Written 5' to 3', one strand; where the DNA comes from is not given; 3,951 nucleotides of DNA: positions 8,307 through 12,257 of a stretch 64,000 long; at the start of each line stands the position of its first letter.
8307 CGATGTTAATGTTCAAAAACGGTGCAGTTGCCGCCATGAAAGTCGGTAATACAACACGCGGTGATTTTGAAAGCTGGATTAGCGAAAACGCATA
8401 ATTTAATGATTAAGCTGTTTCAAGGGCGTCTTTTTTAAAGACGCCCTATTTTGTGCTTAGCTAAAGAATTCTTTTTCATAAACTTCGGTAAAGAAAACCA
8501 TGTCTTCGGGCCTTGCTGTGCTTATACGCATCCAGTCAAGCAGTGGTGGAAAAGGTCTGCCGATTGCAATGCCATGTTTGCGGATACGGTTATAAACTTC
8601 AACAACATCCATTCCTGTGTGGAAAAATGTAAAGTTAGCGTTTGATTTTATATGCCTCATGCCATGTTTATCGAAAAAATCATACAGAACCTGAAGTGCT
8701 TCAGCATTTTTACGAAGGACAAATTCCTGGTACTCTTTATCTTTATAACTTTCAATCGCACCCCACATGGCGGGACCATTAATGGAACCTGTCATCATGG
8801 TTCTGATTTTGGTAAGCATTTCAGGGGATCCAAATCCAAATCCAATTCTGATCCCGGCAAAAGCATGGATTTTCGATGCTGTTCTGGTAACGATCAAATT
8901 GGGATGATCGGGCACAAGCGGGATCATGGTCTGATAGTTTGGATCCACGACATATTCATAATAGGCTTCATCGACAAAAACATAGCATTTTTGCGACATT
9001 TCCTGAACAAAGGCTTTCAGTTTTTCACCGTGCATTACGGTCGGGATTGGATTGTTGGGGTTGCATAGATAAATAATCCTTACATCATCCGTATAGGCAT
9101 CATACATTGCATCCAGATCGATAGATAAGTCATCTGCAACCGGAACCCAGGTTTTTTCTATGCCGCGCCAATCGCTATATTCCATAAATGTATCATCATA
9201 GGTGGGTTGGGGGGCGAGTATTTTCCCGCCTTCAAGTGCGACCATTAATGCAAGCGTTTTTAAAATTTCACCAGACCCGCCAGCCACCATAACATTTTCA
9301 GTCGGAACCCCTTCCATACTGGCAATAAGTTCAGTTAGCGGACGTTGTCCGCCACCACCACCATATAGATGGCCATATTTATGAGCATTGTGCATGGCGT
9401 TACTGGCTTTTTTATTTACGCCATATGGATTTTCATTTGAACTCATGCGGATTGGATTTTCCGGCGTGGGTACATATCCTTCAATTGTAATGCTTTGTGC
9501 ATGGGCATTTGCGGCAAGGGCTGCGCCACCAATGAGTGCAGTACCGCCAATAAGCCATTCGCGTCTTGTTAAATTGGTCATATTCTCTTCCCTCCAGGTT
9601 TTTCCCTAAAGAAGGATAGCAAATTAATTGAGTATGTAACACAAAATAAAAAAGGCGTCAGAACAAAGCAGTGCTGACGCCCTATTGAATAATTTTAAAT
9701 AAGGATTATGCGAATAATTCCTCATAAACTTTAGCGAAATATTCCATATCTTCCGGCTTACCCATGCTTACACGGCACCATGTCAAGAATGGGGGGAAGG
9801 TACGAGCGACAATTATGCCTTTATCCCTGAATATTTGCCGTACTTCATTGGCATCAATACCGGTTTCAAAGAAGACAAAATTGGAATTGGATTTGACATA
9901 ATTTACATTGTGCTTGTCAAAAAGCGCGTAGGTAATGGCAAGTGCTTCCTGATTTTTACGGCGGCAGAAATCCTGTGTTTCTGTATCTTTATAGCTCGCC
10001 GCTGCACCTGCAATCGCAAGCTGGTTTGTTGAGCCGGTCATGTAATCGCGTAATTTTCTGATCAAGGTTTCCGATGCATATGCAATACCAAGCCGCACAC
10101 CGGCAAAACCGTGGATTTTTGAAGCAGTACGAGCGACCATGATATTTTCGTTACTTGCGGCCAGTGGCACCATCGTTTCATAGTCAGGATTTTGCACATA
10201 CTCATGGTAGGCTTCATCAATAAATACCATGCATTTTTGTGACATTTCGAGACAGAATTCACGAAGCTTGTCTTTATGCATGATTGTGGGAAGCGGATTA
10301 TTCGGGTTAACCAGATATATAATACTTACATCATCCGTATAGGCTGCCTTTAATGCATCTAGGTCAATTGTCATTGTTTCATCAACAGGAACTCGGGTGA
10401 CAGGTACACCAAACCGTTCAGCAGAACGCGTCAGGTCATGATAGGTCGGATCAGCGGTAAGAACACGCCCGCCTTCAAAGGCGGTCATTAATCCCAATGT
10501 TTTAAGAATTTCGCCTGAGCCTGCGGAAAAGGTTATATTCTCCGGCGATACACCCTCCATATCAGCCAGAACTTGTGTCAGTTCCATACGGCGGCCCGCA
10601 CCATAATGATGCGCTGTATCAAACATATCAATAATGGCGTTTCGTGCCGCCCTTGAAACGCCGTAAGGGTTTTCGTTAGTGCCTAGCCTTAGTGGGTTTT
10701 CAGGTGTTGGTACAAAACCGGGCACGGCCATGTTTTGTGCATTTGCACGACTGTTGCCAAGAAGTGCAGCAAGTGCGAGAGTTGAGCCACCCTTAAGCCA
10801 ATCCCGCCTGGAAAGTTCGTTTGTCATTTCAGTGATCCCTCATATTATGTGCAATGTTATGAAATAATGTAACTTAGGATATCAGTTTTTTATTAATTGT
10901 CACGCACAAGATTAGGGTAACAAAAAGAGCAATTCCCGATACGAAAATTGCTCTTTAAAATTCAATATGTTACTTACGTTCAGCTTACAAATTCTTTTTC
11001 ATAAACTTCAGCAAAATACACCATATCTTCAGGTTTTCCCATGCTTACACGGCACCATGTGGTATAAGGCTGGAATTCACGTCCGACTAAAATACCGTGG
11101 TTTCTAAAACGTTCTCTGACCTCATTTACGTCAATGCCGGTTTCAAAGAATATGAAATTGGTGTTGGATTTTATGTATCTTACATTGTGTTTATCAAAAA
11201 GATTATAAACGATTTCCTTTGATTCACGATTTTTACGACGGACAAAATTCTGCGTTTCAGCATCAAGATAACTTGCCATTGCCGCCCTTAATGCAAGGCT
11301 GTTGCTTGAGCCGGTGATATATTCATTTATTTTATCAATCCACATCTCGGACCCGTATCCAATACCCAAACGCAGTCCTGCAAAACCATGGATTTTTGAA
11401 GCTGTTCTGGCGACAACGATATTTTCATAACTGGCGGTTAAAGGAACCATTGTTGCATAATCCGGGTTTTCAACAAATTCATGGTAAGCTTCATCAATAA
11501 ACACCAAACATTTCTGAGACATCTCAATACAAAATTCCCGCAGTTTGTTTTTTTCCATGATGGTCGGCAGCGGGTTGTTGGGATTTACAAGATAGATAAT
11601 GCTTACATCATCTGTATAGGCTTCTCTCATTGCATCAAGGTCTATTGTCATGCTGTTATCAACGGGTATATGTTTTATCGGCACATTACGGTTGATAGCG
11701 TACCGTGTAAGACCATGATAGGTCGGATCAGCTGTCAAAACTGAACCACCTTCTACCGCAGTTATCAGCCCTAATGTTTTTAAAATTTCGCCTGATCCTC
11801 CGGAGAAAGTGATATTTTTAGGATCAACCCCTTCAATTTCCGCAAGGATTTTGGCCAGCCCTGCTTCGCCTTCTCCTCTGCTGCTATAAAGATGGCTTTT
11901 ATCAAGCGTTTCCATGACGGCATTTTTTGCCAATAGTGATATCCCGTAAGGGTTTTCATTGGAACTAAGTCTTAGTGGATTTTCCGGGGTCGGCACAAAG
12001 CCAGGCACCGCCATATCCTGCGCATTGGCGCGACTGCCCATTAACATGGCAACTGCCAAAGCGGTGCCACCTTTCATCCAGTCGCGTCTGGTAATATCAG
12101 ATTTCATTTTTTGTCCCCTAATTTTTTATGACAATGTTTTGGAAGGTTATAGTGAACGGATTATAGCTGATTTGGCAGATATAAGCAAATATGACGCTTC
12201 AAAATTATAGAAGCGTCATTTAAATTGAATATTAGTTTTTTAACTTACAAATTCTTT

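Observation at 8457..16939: Seven tandem, co-oriented HisC-like PLP aminotransferases, each with a twin-arginine export signal: a putative periplasmic transaminase battery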

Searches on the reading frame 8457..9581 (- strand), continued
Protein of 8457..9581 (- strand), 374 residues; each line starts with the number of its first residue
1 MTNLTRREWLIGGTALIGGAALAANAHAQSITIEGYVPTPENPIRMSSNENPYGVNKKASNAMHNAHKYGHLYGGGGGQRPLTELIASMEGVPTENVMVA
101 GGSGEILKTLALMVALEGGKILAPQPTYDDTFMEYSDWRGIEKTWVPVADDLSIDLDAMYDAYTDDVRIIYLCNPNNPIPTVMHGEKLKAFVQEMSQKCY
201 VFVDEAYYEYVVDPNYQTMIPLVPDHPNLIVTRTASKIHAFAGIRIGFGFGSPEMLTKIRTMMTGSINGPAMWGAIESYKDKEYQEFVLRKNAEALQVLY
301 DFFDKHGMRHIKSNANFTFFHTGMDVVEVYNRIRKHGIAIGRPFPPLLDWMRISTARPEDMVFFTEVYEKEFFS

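Call 60: search_protein_families(library=ncbifam, proteins=[L039:9863-11047:+, L044:9872-11032:+, L011:9977-11119:+, L021:9989-11101:+, L012:10001-11131:+, L068:9980-11173:+, L051:10001-11164:+, L027:9977-11131:+], max_evalue=1e-40)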
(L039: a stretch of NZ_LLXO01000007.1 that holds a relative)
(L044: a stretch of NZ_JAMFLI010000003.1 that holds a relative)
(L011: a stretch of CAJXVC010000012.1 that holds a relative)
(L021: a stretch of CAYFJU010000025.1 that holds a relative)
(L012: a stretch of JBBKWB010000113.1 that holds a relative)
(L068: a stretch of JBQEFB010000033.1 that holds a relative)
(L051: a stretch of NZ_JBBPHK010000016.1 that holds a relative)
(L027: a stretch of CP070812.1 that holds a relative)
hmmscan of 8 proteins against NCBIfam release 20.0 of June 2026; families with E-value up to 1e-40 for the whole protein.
L039:9863-11047:+ (394 aa): 9 families
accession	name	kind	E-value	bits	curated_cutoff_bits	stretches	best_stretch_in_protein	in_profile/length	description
NF006580.0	PRK09105.1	subfamily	6.3e-78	262.2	444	1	2-386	6-368/375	pyridoxal phosphate-dependent aminotransferase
TIGR01141.1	hisC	equivalog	1.8e-68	231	276.55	1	51-386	21-347/349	histidinol-phosphate transaminase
NF051461.1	pyoverd_PtaA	equivalog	4.9e-65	219.6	500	1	41-384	25-355/359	pyoverdine biosynthesis transaminase PtaA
NF002878.0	PRK03321.1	subfamily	5.2e-63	212.9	374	1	52-390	24-350/352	histidinol-phosphate transaminase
NF003496.0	PRK05166.1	equivalog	3.7e-57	193.8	540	1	55-390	41-371/373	histidinol-phosphate transaminase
TIGR01140.1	L_thr_O3P_dcar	equivalog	2.3e-48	165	290.55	1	61-385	23-330/331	threonine-phosphate decarboxylase CobD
NF002726.0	PRK02610.1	equivalog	2.1e-46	158.5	391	1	78-387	59-367/374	histidinol-phosphate transaminase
NF002877.0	PRK03317.1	equivalog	2.3e-46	158.3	409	1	43-388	24-366/374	histidinol-phosphate transaminase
NF006014.0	PRK08153.1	equivalog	9.7e-45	153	510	1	57-385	40-360/370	pyridoxal phosphate-dependent aminotransferase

L044:9872-11032:+ (386 aa): 9 families
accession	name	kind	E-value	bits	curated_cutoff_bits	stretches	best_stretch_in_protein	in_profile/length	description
NF006580.0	PRK09105.1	subfamily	8e-82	275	444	1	2-382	6-372/375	pyridoxal phosphate-dependent aminotransferase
TIGR01141.1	hisC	equivalog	1.4e-73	247.8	276.55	1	48-379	21-348/349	histidinol-phosphate transaminase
NF051461.1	pyoverd_PtaA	equivalog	1.1e-65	221.7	500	1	21-377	9-356/359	pyoverdine biosynthesis transaminase PtaA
NF003496.0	PRK05166.1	equivalog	2.6e-64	217.3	540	1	52-382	41-371/373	histidinol-phosphate transaminase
NF002878.0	PRK03321.1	subfamily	3e-63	213.7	374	1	49-383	24-351/352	histidinol-phosphate transaminase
TIGR01140.1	L_thr_O3P_dcar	equivalog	2.9e-51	174.5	290.55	1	58-378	23-331/331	threonine-phosphate decarboxylase CobD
NF002877.0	PRK03317.1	equivalog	5.6e-51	173.5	409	1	44-384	28-370/374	histidinol-phosphate transaminase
NF002726.0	PRK02610.1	equivalog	1e-48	166.2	391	1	75-383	59-371/374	histidinol-phosphate transaminase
NF006014.0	PRK08153.1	equivalog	1.7e-42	145.7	510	1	54-379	40-362/370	pyridoxal phosphate-dependent aminotransferase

L011:9977-11119:+ (380 aa): 5 families
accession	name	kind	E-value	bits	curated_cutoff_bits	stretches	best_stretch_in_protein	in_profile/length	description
NF006580.0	PRK09105.1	subfamily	6.5e-69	232.6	444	1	6-377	2-369/375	pyridoxal phosphate-dependent aminotransferase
NF002878.0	PRK03321.1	subfamily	2.2e-61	207.5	374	1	47-376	19-346/352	histidinol-phosphate transaminase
NF003496.0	PRK05166.1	equivalog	7.7e-60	202.6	540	1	41-377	27-368/373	histidinol-phosphate transaminase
TIGR01141.1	hisC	equivalog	2.8e-58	197.5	276.55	1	50-376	20-347/349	histidinol-phosphate transaminase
NF051461.1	pyoverd_PtaA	equivalog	7.8e-52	176.2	500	1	43-376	27-357/359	pyoverdine biosynthesis transaminase PtaA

L021:9989-11101:+ (370 aa): 6 families
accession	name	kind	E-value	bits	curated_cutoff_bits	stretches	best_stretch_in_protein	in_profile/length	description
NF006580.0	PRK09105.1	subfamily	8.9e-75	251.9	444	1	3-370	3-372/375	pyridoxal phosphate-dependent aminotransferase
TIGR01141.1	hisC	equivalog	1.4e-65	221.5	276.55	1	37-366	18-347/349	histidinol-phosphate transaminase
NF051461.1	pyoverd_PtaA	equivalog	2.6e-65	220.5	500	1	4-366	3-357/359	pyoverdine biosynthesis transaminase PtaA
NF002878.0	PRK03321.1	subfamily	1e-60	205.4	374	1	37-364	20-344/352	histidinol-phosphate transaminase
NF003496.0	PRK05166.1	equivalog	1.5e-57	195.1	540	1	43-368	40-369/373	histidinol-phosphate transaminase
NF006014.0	PRK08153.1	equivalog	2.1e-44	151.9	510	1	43-366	37-361/370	pyridoxal phosphate-dependent aminotransferase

L012:10001-11131:+ (376 aa): 5 families
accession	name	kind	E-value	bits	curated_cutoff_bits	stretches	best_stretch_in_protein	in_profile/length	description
NF006580.0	PRK09105.1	subfamily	1.2e-64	218.5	444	1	2-373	3-369/375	pyridoxal phosphate-dependent aminotransferase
TIGR01141.1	hisC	equivalog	5.3e-53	180.1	276.55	1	47-369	21-344/349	histidinol-phosphate transaminase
NF051461.1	pyoverd_PtaA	equivalog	2e-52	178.1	500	1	1-371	1-356/359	pyoverdine biosynthesis transaminase PtaA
NF002878.0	PRK03321.1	subfamily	5.8e-51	173.3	374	1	49-372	25-346/352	histidinol-phosphate transaminase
NF003496.0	PRK05166.1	equivalog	2e-49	168.4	540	1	48-374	38-369/373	histidinol-phosphate transaminase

L068:9980-11173:+ (397 aa): 7 families
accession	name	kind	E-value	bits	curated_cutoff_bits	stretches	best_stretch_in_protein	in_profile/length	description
NF006580.0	PRK09105.1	subfamily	3.6e-77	259.7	444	1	7-383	3-362/375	pyridoxal phosphate-dependent aminotransferase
TIGR01141.1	hisC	equivalog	6.3e-70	235.8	276.55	1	58-384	20-342/349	histidinol-phosphate transaminase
NF051461.1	pyoverd_PtaA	equivalog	2.7e-62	210.6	500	1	37-384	12-352/359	pyoverdine biosynthesis transaminase PtaA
NF002878.0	PRK03321.1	subfamily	3.8e-53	180.5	374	1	58-384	22-341/352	histidinol-phosphate transaminase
NF003496.0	PRK05166.1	equivalog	4.6e-49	167.1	540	1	62-383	40-361/373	histidinol-phosphate transaminase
TIGR01140.1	L_thr_O3P_dcar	equivalog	3.7e-47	161.1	290.55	1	66-380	25-322/331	threonine-phosphate decarboxylase CobD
NF006014.0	PRK08153.1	equivalog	6.8e-41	140.4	510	1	61-388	36-360/370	pyridoxal phosphate-dependent aminotransferase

L051:10001-11164:+ (387 aa): 6 families
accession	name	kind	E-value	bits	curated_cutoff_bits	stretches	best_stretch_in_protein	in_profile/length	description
NF006580.0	PRK09105.1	subfamily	3.8e-77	259.7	444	1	2-383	6-372/375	pyridoxal phosphate-dependent aminotransferase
TIGR01141.1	hisC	equivalog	3.5e-68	230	276.55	1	43-380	21-348/349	histidinol-phosphate transaminase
NF051461.1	pyoverd_PtaA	equivalog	3.1e-61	207.1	500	1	28-378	27-356/359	pyoverdine biosynthesis transaminase PtaA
NF002878.0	PRK03321.1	subfamily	1.9e-53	181.4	374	1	42-383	22-350/352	histidinol-phosphate transaminase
NF003496.0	PRK05166.1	equivalog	2.8e-51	174.4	540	1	47-383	41-371/373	histidinol-phosphate transaminase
TIGR01140.1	L_thr_O3P_dcar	equivalog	1.1e-45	156.2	290.55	1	53-378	23-330/331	threonine-phosphate decarboxylase CobD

L027:9977-11131:+ (384 aa): 8 families
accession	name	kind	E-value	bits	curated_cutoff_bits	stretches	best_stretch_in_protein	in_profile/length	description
NF006580.0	PRK09105.1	subfamily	8.1e-82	275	444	1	7-377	3-369/375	pyridoxal phosphate-dependent aminotransferase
TIGR01141.1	hisC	equivalog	1.4e-73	247.8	276.55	1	48-377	20-348/349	histidinol-phosphate transaminase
NF051461.1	pyoverd_PtaA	equivalog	4.6e-69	232.8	500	1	19-375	10-356/359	pyoverdine biosynthesis transaminase PtaA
NF002878.0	PRK03321.1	subfamily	3.3e-61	207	374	1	49-379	23-349/352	histidinol-phosphate transaminase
NF003496.0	PRK05166.1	equivalog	2.2e-52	178.1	540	1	53-379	41-370/373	histidinol-phosphate transaminase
TIGR01140.1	L_thr_O3P_dcar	equivalog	1.3e-49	169.1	290.55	1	41-376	10-331/331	threonine-phosphate decarboxylase CobD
NF006014.0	PRK08153.1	equivalog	4.7e-43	147.5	510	1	53-376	38-361/370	pyridoxal phosphate-dependent aminotransferase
NF002877.0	PRK03317.1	equivalog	2.8e-42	144.8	409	1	50-379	33-367/374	histidinol-phosphate transaminase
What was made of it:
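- Tried and rejected: RR-signal relatives from other phyla miss the hisC, PtaA and PRK09105 cut-offs too (call 60).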

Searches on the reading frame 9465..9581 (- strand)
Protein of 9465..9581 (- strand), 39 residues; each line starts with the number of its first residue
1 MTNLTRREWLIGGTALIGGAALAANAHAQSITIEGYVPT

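Call 34: search_protein_families(library=ncbifam, proteins=[window:9465-9581:-], max_evalue=10)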
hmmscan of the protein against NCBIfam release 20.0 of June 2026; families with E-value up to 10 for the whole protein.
seq(39 aa): 2 families
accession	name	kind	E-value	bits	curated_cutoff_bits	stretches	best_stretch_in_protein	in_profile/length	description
NF005454.0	PRK07048.1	equivalog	0.057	12.6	452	1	11-38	181-208/324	threo-3-hydroxy-L-aspartate ammonia-lyase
NF005600.0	PRK07334.1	equivalog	0.057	12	496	1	11-35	184-208/408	threonine ammonia-lyase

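Call 35: search_protein_families(library=pfam, proteins=[window:9465-9581:-], max_evalue=10)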
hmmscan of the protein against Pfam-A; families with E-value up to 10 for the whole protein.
seq(39 aa): 1 family
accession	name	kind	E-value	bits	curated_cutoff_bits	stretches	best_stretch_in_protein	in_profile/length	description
PF16693.10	Yop-YscD_ppl_1st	-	0.12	12.5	24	1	24-39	23-38/62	YscD/CdsD-like Bon-like domain 1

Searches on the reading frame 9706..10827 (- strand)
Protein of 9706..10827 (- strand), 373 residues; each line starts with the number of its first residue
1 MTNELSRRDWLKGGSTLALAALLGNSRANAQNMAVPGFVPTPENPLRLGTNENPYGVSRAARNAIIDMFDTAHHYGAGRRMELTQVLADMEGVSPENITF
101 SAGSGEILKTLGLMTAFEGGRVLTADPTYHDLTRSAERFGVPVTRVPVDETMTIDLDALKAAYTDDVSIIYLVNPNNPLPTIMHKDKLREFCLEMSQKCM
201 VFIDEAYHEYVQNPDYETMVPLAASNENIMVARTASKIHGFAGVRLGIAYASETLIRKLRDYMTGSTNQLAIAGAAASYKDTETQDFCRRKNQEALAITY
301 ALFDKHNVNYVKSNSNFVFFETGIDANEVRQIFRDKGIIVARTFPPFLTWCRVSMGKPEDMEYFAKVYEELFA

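Call 3: search_protein_families(library=pfam, proteins=[window:9706-10827:-])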
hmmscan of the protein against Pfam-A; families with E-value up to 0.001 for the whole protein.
window:9706-10827:- (373 aa): 4 families
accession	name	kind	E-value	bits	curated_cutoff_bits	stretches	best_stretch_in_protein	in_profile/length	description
PF00155.27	Aminotran_1_2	-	2.6e-45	155.6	19.7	1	45-366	3-359/361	Aminotransferase class I and II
PF00266.25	Aminotran_5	-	1.5e-05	24.6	21.5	1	96-268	62-230/371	Aminotransferase class-V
PF01053.26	Cys_Met_Meta_PP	-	0.00016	20.8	27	1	80-207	54-176/381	Cys/Met metabolism PLP-dependent enzyme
PF04864.19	Alliinase_C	-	0.00023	20.6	22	1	169-267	140-225/363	Allinase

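Call 4: search_protein_families(library=ncbifam, proteins=[window:9706-10827:-], max_evalue=0.01)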
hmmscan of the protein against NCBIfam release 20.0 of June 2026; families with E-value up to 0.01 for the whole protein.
window:9706-10827:- (373 aa): 78 families (the best 25 are shown)
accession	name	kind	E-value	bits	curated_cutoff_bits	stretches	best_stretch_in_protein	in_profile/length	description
NF006580.0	PRK09105.1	subfamily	1e-65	222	444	1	2-371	2-370/375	pyridoxal phosphate-dependent aminotransferase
TIGR01141.1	hisC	equivalog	8e-63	212.4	276.55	1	44-370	21-348/349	histidinol-phosphate transaminase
NF051461.1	pyoverd_PtaA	equivalog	3e-55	187.4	500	1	4-369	3-357/359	pyoverdine biosynthesis transaminase PtaA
NF002878.0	PRK03321.1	subfamily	1.1e-49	169.1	374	1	42-370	21-347/352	histidinol-phosphate transaminase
NF003496.0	PRK05166.1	equivalog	3.7e-49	167.4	540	1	47-370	40-368/373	histidinol-phosphate transaminase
NF006014.0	PRK08153.1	equivalog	1.3e-40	139.4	510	1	47-369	37-361/370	pyridoxal phosphate-dependent aminotransferase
TIGR01140.1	L_thr_O3P_dcar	equivalog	8.1e-40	136.9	290.55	1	42-346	16-304/331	threonine-phosphate decarboxylase CobD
NF002877.0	PRK03317.1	equivalog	3e-37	128.3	409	1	44-371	32-366/374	histidinol-phosphate transaminase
NF002726.0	PRK02610.1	equivalog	1.3e-29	103.3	391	1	47-364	32-361/374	histidinol-phosphate transaminase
NF041364.1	GntC_guanitoxin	equivalog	3.6e-23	82.1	415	1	54-320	13-296/356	guanitoxin biosynthesis PLP-dependent (S)-gamma-hydroxy-L-arginine cyclodehydratase GntC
NF004870.0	PRK06225.1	equivalog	7.2e-23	80.9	351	1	46-341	31-338/380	pyridoxal phosphate-dependent aminotransferase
NF006225.0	PRK08354.1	equivalog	1e-20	74.4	288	1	88-370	53-314/318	putative aminotransferase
NF005915.1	PRK07908.1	equivalog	6.5e-20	71.7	360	1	63-366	32-329/332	Rv2231c family histidinol phosphate aminotransferase CobC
NF053748.1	bifunc_CobBC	exception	6.1e-18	64.5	950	1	64-363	501-791/797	bifunctional hydrogenobyrinic acid a,c-diamide synthase/histidinol phosphate aminotransferase CobBC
TIGR03947.1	viomycin_VioD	equivalog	4.8e-16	58.6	390.9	1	83-272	56-250/359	capreomycidine synthase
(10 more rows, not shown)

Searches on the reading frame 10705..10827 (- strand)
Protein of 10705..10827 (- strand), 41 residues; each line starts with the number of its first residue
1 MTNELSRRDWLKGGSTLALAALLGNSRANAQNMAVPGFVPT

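Call 34: search_protein_families(library=ncbifam, proteins=[window:10705-10827:-], max_evalue=10)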
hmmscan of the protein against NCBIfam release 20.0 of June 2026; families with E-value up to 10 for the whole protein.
seq(41 aa): 1 family
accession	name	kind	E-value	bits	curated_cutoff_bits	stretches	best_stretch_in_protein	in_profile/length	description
TIGR01409.1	TAT_signal_seq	domain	0.0015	18.8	16.7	1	5-30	1-29/29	twin-arginine translocation signal domain-containing protein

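Call 35: search_protein_families(library=pfam, proteins=[window:10705-10827:-], max_evalue=10)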
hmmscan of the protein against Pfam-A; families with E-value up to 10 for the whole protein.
seq(41 aa): 1 family
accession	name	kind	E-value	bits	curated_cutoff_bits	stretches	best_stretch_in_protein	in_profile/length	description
PF10518.14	TAT_signal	-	0.0069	16.7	22.7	1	4-24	1-21/21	TAT (twin-arginine translocation) pathway signal sequence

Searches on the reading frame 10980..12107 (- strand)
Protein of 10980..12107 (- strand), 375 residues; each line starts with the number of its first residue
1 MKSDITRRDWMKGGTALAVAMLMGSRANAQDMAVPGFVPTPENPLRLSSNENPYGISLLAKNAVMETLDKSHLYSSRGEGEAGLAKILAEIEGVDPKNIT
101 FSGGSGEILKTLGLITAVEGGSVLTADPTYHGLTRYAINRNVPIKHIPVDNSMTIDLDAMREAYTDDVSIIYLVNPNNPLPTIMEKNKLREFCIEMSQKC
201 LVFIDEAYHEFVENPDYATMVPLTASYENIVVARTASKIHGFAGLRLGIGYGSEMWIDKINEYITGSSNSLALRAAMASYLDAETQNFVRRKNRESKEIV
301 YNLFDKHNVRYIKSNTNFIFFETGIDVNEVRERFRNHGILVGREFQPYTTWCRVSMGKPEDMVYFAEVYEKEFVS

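Call 3: search_protein_families(library=pfam, proteins=[window:10980-12107:-])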
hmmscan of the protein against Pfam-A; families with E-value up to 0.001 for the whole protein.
window:10980-12107:- (375 aa): 2 families
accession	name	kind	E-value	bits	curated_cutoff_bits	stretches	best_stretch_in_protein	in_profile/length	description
PF00155.27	Aminotran_1_2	-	3e-40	138.9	19.7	1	44-367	3-359/361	Aminotransferase class I and II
PF01053.26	Cys_Met_Meta_PP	-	2.9e-06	26.5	27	1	82-208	55-176/381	Cys/Met metabolism PLP-dependent enzyme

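Call 4: search_protein_families(library=ncbifam, proteins=[window:10980-12107:-], max_evalue=0.01)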
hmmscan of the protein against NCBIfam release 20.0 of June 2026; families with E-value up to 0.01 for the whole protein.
window:10980-12107:- (375 aa): 74 families (the best 25 are shown)
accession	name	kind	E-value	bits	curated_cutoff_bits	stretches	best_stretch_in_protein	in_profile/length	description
TIGR01141.1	hisC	equivalog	2.7e-64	217.3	276.55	1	43-368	21-345/349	histidinol-phosphate transaminase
NF006580.0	PRK09105.1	subfamily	6.5e-58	196.4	444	1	2-371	2-369/375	pyridoxal phosphate-dependent aminotransferase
NF051461.1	pyoverd_PtaA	equivalog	5.5e-49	166.8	500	1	5-370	4-357/359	pyoverdine biosynthesis transaminase PtaA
NF002878.0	PRK03321.1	subfamily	4.3e-48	163.8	374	1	41-369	21-345/352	histidinol-phosphate transaminase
NF003496.0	PRK05166.1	equivalog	2.8e-45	154.7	540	1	46-369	40-366/373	histidinol-phosphate transaminase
TIGR01140.1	L_thr_O3P_dcar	equivalog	5.3e-36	124.4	290.55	1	41-358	16-319/331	threonine-phosphate decarboxylase CobD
NF002877.0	PRK03317.1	equivalog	9.5e-36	123.3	409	1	43-370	32-364/374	histidinol-phosphate transaminase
NF006014.0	PRK08153.1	equivalog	8.7e-32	110.4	510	1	46-369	37-360/370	pyridoxal phosphate-dependent aminotransferase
NF002726.0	PRK02610.1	equivalog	1.5e-26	93.2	391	1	93-362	88-358/374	histidinol-phosphate transaminase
NF041364.1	GntC_guanitoxin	equivalog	4.1e-21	75.3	415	1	62-360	22-343/356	guanitoxin biosynthesis PLP-dependent (S)-gamma-hydroxy-L-arginine cyclodehydratase GntC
NF004870.0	PRK06225.1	equivalog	4.3e-21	75.1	351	1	75-343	62-339/380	pyridoxal phosphate-dependent aminotransferase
NF006225.0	PRK08354.1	equivalog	9.6e-19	67.9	288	1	66-361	37-304/318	putative aminotransferase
TIGR03947.1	viomycin_VioD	equivalog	1.6e-16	60.2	390.9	1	65-254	37-228/359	capreomycidine synthase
NF041091.1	asp_aminotase_Arch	equivalog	1.2e-15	57.3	550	1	148-327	141-319/376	aspartate aminotransferase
NF005593.0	PRK07324.1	equivalog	6e-15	55.2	476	1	61-263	44-247/373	aminotransferase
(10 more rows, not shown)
